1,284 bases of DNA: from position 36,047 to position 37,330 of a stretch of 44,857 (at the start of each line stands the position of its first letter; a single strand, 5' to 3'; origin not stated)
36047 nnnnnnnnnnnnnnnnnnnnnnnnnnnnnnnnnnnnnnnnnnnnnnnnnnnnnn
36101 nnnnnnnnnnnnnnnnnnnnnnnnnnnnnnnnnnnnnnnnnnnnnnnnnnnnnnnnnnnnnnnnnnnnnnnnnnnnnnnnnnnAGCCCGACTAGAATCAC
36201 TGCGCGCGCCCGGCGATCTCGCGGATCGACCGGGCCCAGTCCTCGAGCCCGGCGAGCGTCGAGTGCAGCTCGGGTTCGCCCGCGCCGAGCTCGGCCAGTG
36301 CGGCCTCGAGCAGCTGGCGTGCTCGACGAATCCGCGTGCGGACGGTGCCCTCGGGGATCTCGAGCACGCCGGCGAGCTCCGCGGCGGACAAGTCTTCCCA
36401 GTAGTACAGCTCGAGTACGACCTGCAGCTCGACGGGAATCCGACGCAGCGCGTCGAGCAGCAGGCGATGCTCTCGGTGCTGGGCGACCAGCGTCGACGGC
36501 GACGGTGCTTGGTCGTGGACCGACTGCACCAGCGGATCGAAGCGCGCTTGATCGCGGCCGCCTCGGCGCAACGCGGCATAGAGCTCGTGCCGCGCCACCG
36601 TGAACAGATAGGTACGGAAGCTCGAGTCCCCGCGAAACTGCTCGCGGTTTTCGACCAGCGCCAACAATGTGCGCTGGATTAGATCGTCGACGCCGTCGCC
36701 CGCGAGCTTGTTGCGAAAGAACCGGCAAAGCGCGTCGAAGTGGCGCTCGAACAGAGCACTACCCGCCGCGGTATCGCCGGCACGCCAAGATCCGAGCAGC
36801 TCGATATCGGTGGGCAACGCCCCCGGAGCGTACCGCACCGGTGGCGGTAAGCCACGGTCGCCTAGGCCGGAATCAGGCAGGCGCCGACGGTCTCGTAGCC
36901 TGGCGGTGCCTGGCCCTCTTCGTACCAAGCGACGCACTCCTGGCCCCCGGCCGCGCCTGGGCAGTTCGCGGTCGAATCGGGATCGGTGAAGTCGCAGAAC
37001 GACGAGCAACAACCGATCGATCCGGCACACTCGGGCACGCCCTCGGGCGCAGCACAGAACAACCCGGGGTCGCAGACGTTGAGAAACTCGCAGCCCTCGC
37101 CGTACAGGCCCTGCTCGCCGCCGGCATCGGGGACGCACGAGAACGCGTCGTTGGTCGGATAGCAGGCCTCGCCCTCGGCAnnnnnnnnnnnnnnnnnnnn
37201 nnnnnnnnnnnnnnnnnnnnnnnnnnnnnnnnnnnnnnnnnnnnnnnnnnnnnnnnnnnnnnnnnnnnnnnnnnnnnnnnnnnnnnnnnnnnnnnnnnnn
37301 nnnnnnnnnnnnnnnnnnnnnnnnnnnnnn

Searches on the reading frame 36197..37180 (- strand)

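Call 48: search_protein_families(library=pfam, proteins=[window:36197-37180:-], max_evalue=0.001)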
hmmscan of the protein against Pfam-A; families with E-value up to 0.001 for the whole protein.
window:36197-37180:- (327 aa): 5 families
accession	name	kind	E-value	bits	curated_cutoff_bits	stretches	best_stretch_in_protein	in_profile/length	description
PF08281.18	Sigma70_r4_2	-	2.2e-13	50.1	25.7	1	239-291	2-54/54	Sigma-70, region 4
PF04542.20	Sigma70_r2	-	1.7e-11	44.2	24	1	143-209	1-70/71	Sigma-70 region 2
PF04545.22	Sigma70_r4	-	2.9e-08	33.6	24.1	1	246-290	3-47/50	Sigma-70, region 4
PF07638.17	Sigma70_ECF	-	1.8e-07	31.7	21.1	1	127-295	6-183/185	ECF sigma factor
PF22029.2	PhyR_sigma2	-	0.00012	22.5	27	0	165-195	23-53/55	Sigma2 domain of PhyR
